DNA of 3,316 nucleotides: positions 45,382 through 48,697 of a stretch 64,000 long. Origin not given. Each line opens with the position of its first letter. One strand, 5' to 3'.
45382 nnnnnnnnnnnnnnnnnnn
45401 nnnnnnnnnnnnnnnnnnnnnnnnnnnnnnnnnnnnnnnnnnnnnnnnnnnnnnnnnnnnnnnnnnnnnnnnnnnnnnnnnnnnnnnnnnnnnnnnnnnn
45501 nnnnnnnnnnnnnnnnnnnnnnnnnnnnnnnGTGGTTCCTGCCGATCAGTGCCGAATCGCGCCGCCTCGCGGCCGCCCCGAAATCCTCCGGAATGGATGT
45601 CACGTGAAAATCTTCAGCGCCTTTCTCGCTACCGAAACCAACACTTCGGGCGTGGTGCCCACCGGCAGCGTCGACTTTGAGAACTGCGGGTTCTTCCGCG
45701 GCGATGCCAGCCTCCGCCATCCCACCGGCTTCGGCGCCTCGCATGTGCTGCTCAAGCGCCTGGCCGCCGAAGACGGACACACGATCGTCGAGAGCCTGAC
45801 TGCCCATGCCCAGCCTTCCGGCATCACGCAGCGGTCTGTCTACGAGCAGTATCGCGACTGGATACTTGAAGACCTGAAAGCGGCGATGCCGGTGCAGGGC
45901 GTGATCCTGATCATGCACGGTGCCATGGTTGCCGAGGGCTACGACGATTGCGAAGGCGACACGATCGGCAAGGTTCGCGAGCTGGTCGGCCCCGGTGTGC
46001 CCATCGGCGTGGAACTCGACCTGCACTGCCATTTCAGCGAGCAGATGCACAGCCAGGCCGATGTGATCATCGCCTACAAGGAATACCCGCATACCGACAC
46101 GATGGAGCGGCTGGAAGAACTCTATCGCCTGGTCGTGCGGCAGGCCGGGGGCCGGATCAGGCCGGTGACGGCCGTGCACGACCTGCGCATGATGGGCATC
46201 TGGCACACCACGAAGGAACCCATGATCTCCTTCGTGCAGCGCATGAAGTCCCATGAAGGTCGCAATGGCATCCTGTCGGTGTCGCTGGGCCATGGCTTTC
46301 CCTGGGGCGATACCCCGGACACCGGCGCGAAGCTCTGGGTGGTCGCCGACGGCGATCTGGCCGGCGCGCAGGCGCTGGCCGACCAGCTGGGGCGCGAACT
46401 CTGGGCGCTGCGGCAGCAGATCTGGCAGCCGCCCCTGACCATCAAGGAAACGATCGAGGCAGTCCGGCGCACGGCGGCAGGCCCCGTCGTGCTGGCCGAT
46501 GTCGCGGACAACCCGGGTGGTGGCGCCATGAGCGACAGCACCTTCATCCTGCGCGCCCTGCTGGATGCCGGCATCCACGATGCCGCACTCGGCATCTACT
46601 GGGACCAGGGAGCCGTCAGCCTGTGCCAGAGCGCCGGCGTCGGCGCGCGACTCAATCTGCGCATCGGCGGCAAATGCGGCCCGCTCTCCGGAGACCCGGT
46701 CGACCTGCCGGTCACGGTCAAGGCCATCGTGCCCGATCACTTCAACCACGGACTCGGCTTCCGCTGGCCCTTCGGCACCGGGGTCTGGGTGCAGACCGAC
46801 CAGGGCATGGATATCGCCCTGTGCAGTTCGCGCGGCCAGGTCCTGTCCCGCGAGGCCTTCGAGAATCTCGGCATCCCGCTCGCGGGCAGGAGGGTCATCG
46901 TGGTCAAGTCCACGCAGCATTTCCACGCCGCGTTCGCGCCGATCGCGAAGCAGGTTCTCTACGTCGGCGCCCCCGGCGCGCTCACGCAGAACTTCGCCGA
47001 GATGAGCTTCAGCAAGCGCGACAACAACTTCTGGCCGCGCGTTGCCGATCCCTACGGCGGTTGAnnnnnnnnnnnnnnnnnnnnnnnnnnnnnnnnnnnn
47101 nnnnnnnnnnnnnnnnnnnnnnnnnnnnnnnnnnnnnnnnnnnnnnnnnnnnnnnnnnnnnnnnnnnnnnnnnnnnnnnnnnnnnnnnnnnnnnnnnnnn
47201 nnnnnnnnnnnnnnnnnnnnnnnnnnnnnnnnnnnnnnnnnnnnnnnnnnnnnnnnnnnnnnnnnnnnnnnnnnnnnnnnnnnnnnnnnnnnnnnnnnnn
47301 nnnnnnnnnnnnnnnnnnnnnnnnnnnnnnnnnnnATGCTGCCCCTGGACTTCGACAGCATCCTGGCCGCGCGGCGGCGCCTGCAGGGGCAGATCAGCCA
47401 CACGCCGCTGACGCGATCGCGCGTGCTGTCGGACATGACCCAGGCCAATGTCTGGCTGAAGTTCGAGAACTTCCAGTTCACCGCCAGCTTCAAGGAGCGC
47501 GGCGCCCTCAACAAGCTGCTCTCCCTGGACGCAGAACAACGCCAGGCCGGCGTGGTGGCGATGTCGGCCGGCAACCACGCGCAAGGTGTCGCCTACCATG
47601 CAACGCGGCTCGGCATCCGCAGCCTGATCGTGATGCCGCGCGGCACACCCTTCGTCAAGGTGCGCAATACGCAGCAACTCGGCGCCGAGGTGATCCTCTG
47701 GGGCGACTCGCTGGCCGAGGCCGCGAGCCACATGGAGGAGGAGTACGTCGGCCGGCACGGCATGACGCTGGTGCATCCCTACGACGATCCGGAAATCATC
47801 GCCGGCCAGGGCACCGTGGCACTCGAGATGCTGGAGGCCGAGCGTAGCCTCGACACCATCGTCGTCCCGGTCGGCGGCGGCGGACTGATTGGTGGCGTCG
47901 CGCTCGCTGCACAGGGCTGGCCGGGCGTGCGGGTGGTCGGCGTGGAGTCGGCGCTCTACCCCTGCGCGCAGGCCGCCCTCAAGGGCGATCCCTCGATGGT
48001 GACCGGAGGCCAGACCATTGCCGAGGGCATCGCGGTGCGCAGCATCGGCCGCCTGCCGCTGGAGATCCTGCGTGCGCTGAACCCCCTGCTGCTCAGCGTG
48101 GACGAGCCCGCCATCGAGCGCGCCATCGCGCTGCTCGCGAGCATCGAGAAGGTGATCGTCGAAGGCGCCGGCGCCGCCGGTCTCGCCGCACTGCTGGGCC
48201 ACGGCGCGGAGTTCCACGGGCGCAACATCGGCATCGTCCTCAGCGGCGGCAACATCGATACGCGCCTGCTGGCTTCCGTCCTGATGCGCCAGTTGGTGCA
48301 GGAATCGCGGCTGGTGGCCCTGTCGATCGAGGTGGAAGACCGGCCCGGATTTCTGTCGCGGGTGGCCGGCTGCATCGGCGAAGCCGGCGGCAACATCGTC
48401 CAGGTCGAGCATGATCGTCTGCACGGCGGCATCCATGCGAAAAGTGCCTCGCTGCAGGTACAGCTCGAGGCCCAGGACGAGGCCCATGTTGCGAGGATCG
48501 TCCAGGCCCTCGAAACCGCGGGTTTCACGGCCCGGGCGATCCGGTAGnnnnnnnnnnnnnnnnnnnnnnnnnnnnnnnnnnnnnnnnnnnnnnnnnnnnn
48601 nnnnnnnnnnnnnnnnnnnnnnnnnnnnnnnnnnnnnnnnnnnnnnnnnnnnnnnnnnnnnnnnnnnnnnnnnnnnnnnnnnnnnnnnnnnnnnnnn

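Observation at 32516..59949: Candidate uncharacterised uptake and catabolism system for D-amino-acid-containing peptides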

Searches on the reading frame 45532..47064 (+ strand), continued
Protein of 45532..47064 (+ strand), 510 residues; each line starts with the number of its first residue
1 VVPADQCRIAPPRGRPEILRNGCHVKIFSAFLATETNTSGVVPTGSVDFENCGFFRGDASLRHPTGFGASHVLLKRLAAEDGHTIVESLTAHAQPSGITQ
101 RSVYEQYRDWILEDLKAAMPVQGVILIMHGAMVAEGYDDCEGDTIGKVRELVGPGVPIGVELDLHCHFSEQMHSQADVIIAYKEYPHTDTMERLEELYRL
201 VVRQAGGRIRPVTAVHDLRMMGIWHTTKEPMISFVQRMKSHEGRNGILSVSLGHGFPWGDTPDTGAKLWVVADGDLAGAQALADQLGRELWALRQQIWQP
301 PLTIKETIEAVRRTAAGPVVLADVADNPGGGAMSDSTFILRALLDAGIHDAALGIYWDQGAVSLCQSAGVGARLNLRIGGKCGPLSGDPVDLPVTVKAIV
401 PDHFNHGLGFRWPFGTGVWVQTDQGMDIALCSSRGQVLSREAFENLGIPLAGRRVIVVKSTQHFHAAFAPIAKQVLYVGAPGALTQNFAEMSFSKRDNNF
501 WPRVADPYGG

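Call 37: search_solved_structures(query=window:45604-47064:+, max_evalue=0.00001, show_alignments=1)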
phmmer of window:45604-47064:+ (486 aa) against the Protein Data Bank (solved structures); distinct sequences matched with E-value up to 0.00001: 2.
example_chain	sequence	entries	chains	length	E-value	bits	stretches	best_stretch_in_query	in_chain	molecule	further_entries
7ylq_A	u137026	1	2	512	3.1e-80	273.3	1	2-478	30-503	Microcystinase C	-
3iuu_A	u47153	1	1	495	3.7e-34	121.4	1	29-461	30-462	Putative metallopeptidase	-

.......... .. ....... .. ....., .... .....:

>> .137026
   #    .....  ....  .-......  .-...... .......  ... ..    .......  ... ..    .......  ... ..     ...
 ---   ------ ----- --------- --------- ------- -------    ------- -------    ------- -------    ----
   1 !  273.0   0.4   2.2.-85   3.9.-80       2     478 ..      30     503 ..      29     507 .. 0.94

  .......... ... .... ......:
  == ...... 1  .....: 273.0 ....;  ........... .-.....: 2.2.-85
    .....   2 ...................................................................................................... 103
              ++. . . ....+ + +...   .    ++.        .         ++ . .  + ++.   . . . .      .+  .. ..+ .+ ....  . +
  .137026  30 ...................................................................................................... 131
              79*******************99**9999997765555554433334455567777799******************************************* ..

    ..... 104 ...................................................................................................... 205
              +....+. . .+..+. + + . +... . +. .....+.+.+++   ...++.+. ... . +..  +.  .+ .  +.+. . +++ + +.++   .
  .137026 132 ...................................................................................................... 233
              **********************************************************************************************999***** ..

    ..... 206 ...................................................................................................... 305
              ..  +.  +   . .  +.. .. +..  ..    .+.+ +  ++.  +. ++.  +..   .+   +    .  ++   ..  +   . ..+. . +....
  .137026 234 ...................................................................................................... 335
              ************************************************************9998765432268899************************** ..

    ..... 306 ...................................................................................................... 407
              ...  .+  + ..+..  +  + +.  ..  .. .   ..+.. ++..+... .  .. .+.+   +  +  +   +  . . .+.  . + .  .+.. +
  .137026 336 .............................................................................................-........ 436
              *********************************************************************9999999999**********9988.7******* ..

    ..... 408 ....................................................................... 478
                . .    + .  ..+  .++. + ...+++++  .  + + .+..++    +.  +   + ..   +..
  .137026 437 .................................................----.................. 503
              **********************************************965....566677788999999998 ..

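Call 38: search_dna_similar(query=window:45604-47064:+, collection=plasmids, mode=protein, max_rows=40, max_evalue=1e-30)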
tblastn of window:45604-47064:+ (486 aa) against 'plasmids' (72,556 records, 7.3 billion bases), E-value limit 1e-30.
Records with a match: 581; places in all: 725; records where one place covers at least 80% of the query: 573.
Best place of each record, by identity: <60% 581.
By first word of the organism name: Rhizobium 155; Ralstonia 140; Sinorhizobium 91; Burkholderia 16; Ensifer 13; Pantoea 13; Paracoccus 12; Sulfitobacter 11; Leisingera 11; Shinella 10; and 45 more.
By predicted mobility (MOB-suite, as given by PLSDB): non-mobilizable 304; mobilizable 214; conjugative 63.
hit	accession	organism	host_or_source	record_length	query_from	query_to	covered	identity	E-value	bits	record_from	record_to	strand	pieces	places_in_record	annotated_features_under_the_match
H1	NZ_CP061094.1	Roseomonas marmotae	Marmota himalayana,pure culture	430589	1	484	100%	54.9%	6e-155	494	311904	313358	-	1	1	M81 family metallopeptidase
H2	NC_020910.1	Octadecabacter arcticus 238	150 km offshore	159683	1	484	100%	49.6%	1e-138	448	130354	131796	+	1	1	M81 family metallopeptidase | TRAP transporter small permease subunit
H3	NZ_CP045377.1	Sulfitobacter sp. THAF37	pure culture,Surface of a polyethylene ...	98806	1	484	100%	48.9%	9e-139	448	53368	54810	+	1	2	M81 family metallopeptidase | TRAP transporter small permease subunit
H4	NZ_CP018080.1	Sulfitobacter alexandrii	Alexandrium minutum,cell culture,cell ...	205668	1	484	100%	48.4%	1e-141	456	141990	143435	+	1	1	M81 family metallopeptidase | TRAP transporter small permease subunit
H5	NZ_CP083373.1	Ensifer canadensis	Melilotus albus,Cell Culture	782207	1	484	100%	47.9%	3e-131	426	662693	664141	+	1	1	M81 family metallopeptidase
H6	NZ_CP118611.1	Ensifer adhaerens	Pure isolate,Rhizosphere of Cyperus ...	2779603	1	484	100%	47.8%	6e-131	426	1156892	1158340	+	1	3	none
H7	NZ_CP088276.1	Phyllobacterium sp. T1293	Melilotus albus,Cell culture,root nodule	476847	1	485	100%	47.4%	1e-128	419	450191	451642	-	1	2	M81 family metallopeptidase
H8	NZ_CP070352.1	Ensifer sp. PDNC004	cell culture,Plastic debris in ...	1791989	1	485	100%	47.3%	6e-127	414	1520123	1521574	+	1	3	none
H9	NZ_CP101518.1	Ensifer adhaerens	cell cuture,rhizosphere soil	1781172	1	485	100%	47.1%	6e-131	426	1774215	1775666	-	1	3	none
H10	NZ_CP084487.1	Ensifer adhaerens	cellculture,soil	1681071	1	485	100%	47.1%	1e-130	424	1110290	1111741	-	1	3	none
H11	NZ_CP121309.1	Ensifer adhaerens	bacterial colony,soil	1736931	1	485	100%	46.7%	6e-130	422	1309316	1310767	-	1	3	none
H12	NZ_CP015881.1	Ensifer adhaerens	silty clay loam soil (pH 6.1)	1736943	1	485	100%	46.7%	6e-130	422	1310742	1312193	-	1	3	none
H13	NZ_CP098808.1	Ensifer adhaerens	whole organism,soil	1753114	1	485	100%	46.7%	9e-130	422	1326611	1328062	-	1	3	none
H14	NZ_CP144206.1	Sinorhizobium chiapasense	mixed culture,rhizosphere soil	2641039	1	485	100%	46.7%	2e-125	409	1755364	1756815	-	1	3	none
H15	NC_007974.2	Cupriavidus metallidurans CH34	-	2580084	1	478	98%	47.4%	4e-125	409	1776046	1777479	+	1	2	none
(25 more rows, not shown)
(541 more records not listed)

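Call 40: find_encoding_contigs(protein=P0001, flank=2000, max_places=3)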
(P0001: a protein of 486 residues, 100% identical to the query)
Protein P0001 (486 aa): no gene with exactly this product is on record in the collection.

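Call 54: search_protein_families(library=pfam, proteins=[L059:8389-9969:+, L059:7488-8555:+, L059:11071-12612:+, L059:13264-14262:-, L072:8166-9767:-, L072:7191-8132:-, L072:6349-7191:-, L072:4711-6345:-, L048:12570-13970:+, L048:8528-9925:-], max_evalue=0.00001)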
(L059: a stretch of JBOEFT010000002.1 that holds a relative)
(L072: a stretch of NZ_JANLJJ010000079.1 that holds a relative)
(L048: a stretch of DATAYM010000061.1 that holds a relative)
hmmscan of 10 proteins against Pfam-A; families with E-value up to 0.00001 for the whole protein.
L059:8389-9969:+ (526 aa): 1 family
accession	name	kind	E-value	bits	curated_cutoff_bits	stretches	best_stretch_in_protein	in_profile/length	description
PF01804.23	Penicil_amidase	-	4.9e-142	475.7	21.3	1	2-512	175-674/675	Penicillin amidase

L059:7488-8555:+ (355 aa): 1 family
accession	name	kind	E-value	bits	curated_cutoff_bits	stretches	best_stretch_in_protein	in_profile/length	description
PF01804.23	Penicil_amidase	-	3.9e-40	139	21.3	1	55-209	1-155/675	Penicillin amidase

L059:11071-12612:+ (513 aa): 2 families
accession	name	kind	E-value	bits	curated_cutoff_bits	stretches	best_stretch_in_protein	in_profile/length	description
PF01546.33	Peptidase_M20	-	5.6e-30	105.2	24.6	1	212-505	2-205/206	Peptidase family M20/M25/M40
PF07687.19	M20_dimer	-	3.1e-12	46.8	21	1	314-404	2-97/107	Peptidase dimerisation domain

L059:13264-14262:- (332 aa): 1 family
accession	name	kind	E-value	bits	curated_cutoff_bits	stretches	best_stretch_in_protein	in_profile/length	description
PF01425.27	Amidase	-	7.2e-67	226.8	27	1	68-290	4-220/445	Amidase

L072:8166-9767:- (533 aa): 1 family
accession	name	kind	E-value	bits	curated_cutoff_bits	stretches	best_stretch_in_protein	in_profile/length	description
PF00496.27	SBP_bac_5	-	7.6e-70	236.3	32.4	1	77-439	1-350/368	Bacterial extracellular solute-binding proteins, family 5 Middle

L072:7191-8132:- (313 aa): 2 families
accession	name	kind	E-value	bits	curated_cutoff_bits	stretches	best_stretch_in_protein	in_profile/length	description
PF00528.27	BPD_transp_1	-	7e-40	137.1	26.4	1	113-312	1-183/184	Binding-protein-dependent transport system inner membrane component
PF19300.4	BPD_transp_1_N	-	1.3e-15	58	23.8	1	1-101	1-113/114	Binding-prot-dependent transport system membrane comp, N-term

L072:6349-7191:- (280 aa): 2 families
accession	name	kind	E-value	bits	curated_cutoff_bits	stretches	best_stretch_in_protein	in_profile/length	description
PF00528.27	BPD_transp_1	-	7.6e-23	81.6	26.4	1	93-276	1-184/184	Binding-protein-dependent transport system inner membrane component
PF12911.12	OppC_N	-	8.8e-08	32.4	23.9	1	5-52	6-53/53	N-terminal TM domain of oligopeptide transport permease C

L072:4711-6345:- (544 aa): 5 families
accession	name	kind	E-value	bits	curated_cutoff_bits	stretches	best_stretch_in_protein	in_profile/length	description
PF00005.33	ABC_tran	-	3.7e-65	219.1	25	2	309-457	3-136/137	ABC transporter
PF08352.17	oligo_HPY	-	2.5e-13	50.6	27.1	1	242-274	1-33/65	Oligopeptide/dipeptide transporter, C-terminal region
PF02463.25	SMC_N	-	5.1e-11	42.8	40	0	26-234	12-209/220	RecF/RecN/SMC N terminal domain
PF13304.12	AAA_21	-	1.5e-09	38.8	27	0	159-223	234-300/304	AAA domain, putative AbiEii toxin, Type IV TA system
PF13555.12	AAA_29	-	4.7e-06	26.7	27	0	309-341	14-46/61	P-loop containing region of AAA domain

L048:12570-13970:+ (466 aa): 2 families
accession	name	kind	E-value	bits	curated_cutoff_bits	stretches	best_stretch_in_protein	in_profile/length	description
PF13347.12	MFS_2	-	3.6e-62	210.8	27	1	24-441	6-427/427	MFS/sugar transport protein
PF07690.21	MFS_1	-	3.4e-15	56.3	33.4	1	29-387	14-345/347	Major Facilitator Superfamily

L048:8528-9925:- (465 aa): 1 family
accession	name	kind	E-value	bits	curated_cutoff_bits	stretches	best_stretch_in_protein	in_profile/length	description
PF00202.27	Aminotran_3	-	3.7e-55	187.7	30.5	1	66-435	11-372/403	Aminotransferase class-III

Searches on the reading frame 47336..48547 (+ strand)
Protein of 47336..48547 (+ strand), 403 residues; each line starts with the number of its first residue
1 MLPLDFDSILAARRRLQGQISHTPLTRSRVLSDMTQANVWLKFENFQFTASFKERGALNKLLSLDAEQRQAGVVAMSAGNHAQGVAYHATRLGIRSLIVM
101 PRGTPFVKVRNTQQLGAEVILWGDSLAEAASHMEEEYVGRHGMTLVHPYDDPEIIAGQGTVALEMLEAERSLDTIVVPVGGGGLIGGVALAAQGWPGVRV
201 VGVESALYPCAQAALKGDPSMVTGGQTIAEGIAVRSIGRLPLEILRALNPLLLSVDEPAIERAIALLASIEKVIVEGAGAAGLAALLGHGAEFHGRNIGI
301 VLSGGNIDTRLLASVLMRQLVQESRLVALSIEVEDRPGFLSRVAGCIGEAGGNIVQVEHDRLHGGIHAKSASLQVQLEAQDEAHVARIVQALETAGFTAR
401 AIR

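Call 6: search_protein_families(library=pfam, proteins=[window:47336-48547:+], max_evalue=0.001)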
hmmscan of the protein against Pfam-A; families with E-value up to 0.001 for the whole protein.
window:47336-48547:+ (403 aa): 3 families
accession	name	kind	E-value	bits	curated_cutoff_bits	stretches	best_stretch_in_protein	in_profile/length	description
PF00291.31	PALP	-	2.8e-71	240.7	35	1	18-304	3-295/295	Pyridoxal-phosphate dependent enzyme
PF13291.12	ACT_4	-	7.3e-08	33.4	27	1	326-393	6-70/80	ACT domain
PF01842.31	ACT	-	1.3e-07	31.7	27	1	328-393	2-62/66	ACT domain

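Call 8: search_protein_families(library=ncbifam, proteins=[window:47336-48547:+], max_evalue=0.00001)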
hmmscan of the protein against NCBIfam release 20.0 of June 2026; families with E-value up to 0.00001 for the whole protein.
window:47336-48547:+ (403 aa): 33 families (the best 25 are shown)
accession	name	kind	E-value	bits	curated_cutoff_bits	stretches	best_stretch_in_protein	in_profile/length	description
NF005600.0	PRK07334.1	equivalog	1.7e-165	550.6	496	1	3-401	9-406/408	threonine ammonia-lyase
TIGR01127.1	ilvA_1Cterm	equivalog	1.6e-119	399.3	378.75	1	23-398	1-377/380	threonine ammonia-lyase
NF006389.0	PRK08638.1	equivalog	4.3e-84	282.3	453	1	3-316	8-324/333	bifunctional threonine ammonia-lyase/L-serine ammonia-lyase TdcB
NF005454.0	PRK07048.1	equivalog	3.5e-81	272.9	452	1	5-317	8-321/324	threo-3-hydroxy-L-aspartate ammonia-lyase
NF006674.0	PRK09224.1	subfamily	6.3e-78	262.7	577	1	21-399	24-400/508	threonine ammonia-lyase IlvA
NF006390.0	PRK08639.1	equivalog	1.3e-77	261.6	421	1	6-400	9-405/418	threonine ammonia-lyase IlvA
NF005680.0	PRK07476.1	equivalog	1.3e-75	254.3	413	1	3-318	4-322/326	hydroxyectoine utilization dehydratase EutB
TIGR01124.1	ilvA_2Cterm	equivalog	2.7e-75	253.9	411.3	1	17-399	12-392/499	threonine ammonia-lyase, biosynthetic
NF005292.0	PRK06815.1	equivalog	8.5e-73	245.2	371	1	6-310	5-311/320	threonine/serine dehydratase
NF009130.0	PRK12483.1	subfamily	6.4e-71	239.5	801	1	20-399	35-413/521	threonine ammonia-lyase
NF006094.0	PRK08246.1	subfamily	1.9e-69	234.5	331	1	8-311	9-308/310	serine/threonine dehydratase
TIGR02079.1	THD1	equivalog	7.9e-69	232.4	440.55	1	8-347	2-347/410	threonine ammonia-lyase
TIGR02991.1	ectoine_eutB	equivalog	9.6e-67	225.2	413.35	1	7-315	4-314/317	hydroxyectoine utilization dehydratase EutB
NF045641.2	BHydaspDhtseBhcB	equivalog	1.3e-64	218.3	550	1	5-310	3-308/312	beta-hydroxyaspartate dehydratase BhcB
NF006455.0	PRK08813.1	equivalog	3e-56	191.3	489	1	8-317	25-320/374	threonine dehydratase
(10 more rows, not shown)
